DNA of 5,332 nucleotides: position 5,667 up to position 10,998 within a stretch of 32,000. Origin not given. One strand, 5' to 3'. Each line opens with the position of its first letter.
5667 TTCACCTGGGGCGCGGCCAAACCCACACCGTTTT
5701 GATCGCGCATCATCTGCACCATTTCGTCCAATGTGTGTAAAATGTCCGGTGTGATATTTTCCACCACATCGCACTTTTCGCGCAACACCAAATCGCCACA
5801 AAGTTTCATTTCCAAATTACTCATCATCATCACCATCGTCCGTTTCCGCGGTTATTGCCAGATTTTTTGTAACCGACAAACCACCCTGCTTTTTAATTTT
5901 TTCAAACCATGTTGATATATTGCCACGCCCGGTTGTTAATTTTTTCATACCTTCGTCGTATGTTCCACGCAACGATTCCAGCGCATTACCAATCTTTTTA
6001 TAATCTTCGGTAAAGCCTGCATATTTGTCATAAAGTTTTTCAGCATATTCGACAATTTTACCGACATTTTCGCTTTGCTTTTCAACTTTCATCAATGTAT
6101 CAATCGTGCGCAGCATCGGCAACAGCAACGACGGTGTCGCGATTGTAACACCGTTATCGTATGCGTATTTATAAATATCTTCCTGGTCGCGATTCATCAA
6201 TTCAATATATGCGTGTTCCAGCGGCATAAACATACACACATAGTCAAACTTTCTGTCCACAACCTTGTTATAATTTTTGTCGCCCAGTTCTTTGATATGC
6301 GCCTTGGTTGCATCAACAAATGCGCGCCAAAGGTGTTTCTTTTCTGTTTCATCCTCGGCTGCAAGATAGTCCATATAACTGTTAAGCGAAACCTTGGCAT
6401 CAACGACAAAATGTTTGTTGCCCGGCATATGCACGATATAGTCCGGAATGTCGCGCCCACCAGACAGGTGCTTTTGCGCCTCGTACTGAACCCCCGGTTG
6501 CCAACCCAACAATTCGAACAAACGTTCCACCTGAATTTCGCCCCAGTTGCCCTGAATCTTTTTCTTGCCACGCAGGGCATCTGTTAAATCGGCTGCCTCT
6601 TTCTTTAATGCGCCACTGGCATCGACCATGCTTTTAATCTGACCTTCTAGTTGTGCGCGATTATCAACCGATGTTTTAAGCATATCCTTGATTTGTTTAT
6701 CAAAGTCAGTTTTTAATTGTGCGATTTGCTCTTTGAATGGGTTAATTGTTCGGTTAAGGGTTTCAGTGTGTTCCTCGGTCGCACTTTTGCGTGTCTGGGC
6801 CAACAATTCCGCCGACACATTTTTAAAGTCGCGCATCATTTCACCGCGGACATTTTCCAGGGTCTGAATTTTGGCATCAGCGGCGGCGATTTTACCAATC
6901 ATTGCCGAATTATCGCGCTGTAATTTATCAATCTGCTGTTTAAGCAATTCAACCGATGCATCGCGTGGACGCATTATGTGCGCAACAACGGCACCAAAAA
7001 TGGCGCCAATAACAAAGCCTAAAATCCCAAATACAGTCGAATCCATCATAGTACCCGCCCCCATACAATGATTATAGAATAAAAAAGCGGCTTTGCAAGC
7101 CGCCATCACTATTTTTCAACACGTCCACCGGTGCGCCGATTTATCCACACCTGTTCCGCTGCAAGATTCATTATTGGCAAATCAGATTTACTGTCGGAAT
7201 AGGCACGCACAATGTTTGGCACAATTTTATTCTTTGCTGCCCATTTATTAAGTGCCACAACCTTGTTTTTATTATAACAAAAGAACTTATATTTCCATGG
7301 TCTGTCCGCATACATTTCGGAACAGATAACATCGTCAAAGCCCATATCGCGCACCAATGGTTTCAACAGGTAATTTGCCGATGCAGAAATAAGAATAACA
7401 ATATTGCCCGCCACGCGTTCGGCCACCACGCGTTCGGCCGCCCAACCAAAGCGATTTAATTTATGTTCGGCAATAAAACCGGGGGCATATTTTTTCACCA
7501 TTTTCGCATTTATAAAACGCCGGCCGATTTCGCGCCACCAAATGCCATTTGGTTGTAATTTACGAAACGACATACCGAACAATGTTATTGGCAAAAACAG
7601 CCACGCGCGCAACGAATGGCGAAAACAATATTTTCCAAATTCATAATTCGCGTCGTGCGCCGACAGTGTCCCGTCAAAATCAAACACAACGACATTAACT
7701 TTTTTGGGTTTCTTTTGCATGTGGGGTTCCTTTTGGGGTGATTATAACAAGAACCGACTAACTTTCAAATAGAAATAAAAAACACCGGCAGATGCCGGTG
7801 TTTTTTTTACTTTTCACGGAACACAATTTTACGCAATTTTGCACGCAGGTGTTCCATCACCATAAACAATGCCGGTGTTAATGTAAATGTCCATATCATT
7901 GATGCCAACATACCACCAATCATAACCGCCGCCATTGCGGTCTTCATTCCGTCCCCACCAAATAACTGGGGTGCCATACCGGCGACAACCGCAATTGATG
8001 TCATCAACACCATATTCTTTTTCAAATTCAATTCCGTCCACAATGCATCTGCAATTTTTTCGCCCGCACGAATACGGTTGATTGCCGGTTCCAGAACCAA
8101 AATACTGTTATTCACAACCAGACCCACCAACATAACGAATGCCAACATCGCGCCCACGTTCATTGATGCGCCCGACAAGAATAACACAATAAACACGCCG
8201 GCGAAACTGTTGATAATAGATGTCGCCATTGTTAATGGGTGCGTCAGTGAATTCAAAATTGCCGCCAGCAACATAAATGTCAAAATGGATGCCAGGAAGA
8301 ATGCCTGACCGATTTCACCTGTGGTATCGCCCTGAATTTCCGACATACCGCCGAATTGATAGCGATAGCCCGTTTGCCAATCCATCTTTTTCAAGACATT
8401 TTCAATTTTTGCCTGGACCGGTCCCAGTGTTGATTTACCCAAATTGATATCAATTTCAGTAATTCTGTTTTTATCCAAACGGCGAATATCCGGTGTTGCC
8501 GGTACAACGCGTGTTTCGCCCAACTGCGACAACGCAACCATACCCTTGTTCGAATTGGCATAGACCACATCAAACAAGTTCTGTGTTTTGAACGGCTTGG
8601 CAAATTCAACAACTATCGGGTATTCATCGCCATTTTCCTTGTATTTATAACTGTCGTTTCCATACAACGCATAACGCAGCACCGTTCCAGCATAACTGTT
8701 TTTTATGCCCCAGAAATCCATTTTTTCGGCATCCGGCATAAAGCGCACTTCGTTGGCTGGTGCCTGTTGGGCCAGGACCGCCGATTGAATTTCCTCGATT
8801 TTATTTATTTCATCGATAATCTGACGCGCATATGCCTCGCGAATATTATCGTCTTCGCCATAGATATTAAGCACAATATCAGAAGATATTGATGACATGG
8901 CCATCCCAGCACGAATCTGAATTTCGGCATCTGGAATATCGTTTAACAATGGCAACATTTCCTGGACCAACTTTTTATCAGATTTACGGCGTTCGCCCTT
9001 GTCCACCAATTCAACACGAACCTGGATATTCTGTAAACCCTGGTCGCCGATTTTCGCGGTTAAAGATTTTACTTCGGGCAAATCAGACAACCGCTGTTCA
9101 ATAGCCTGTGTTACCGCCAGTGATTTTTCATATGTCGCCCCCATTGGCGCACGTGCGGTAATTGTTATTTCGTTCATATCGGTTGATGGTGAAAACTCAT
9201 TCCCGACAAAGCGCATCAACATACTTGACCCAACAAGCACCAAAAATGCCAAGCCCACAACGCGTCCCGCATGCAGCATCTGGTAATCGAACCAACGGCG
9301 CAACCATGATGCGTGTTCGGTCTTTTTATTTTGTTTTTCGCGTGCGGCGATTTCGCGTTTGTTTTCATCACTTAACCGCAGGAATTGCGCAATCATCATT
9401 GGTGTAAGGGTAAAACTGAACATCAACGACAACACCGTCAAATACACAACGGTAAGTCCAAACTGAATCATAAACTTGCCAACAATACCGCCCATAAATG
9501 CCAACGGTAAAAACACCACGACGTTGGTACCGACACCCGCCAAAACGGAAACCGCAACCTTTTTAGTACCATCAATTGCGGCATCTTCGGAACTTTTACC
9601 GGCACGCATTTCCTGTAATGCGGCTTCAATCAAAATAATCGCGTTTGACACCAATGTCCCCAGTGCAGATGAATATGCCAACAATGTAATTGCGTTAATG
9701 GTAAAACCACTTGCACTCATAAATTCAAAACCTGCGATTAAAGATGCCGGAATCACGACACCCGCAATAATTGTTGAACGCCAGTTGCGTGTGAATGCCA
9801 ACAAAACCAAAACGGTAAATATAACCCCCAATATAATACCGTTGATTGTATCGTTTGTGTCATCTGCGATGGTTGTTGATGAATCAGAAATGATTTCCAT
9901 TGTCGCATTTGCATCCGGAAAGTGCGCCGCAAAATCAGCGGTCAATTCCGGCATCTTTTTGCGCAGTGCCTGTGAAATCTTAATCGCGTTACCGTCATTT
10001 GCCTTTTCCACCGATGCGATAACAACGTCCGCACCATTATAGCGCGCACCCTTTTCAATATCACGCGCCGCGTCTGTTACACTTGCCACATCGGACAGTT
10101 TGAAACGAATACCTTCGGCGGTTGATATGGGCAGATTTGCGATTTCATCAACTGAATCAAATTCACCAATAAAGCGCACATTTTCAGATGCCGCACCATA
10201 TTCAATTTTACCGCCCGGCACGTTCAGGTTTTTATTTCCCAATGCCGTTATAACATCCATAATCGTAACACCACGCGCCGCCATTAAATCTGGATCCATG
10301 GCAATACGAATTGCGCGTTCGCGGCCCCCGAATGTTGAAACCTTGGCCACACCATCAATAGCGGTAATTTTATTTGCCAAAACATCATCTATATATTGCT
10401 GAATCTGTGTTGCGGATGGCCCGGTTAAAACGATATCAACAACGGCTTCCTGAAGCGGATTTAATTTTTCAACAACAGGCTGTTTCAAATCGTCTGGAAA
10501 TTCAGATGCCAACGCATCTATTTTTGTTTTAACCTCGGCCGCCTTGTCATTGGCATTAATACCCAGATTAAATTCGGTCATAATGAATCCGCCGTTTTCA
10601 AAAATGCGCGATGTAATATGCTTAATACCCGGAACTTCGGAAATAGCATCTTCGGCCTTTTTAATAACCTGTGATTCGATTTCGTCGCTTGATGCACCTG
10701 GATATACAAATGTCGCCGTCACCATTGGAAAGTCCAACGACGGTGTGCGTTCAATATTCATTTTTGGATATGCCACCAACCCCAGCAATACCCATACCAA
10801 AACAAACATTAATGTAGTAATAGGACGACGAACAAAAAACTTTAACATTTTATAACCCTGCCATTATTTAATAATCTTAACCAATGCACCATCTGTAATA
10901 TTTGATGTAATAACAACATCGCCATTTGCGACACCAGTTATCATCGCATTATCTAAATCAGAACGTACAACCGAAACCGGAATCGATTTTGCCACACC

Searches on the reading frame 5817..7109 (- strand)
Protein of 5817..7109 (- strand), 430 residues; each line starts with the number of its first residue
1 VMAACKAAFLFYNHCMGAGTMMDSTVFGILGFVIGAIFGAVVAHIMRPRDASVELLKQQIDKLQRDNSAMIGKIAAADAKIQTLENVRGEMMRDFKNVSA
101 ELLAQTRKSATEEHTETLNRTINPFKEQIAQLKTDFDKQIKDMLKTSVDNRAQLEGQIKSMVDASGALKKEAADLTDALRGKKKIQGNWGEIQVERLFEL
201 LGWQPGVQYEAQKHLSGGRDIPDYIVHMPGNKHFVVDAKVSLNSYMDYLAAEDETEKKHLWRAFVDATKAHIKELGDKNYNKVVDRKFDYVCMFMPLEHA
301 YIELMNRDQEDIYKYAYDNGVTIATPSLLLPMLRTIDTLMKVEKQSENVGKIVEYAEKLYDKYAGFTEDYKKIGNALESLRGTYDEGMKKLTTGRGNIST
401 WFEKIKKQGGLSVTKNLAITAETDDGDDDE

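Call 82: search_protein_families(library=pfam, proteins=[window:5817-7109:-], max_evalue=0.00001)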
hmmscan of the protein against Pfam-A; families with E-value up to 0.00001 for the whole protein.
window:5817-7109:- (430 aa): 1 family
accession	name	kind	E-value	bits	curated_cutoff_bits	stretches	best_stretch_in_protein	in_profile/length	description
PF02646.22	RmuC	-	2.1e-78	263.8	26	1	117-409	2-285/291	RmuC family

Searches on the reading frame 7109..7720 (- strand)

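Call 82: search_protein_families(library=pfam, proteins=[window:7109-7720:-], max_evalue=0.00001)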
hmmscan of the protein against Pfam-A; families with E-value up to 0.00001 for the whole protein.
window:7109-7720:- (203 aa): 1 family
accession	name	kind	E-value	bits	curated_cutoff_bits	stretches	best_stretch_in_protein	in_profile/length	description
PF12710.13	HAD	-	4.7e-20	73.3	27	1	11-184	1-188/189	haloacid dehalogenase-like hydrolase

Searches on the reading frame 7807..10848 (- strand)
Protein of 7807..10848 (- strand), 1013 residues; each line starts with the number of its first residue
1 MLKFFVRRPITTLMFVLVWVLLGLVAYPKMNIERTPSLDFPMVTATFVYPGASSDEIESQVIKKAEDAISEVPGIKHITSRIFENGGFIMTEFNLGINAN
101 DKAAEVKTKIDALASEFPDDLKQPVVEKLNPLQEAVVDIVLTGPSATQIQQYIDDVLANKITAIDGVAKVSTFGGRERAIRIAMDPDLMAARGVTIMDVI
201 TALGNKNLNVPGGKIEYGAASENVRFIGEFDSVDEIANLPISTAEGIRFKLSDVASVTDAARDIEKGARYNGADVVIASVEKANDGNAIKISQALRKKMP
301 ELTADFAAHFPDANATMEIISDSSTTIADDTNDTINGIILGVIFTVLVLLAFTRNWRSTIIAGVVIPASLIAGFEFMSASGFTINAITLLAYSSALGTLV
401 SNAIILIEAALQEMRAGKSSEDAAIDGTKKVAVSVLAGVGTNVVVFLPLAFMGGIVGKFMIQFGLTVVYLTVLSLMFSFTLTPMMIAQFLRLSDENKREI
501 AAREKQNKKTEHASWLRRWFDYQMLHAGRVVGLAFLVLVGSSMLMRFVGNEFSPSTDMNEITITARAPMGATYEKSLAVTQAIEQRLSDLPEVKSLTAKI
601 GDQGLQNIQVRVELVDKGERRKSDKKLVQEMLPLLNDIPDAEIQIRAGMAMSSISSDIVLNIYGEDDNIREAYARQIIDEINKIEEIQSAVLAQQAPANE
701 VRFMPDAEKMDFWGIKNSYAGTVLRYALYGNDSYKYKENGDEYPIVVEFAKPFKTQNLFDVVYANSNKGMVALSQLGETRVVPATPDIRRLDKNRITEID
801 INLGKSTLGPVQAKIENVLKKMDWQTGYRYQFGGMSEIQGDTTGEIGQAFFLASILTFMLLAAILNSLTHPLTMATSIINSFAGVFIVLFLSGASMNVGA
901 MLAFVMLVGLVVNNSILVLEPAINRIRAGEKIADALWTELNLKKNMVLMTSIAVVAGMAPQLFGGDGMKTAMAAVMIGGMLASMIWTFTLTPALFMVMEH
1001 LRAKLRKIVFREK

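Call 82: search_protein_families(library=pfam, proteins=[window:7807-10848:-], max_evalue=0.00001)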
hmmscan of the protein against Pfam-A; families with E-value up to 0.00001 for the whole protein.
window:7807-10848:- (1013 aa): 1 family
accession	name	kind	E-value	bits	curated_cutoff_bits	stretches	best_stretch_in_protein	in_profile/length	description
PF00873.25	ACR_tran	-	1.5e-179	599.4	28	1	1-998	1-1020/1021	AcrB/AcrD/AcrF family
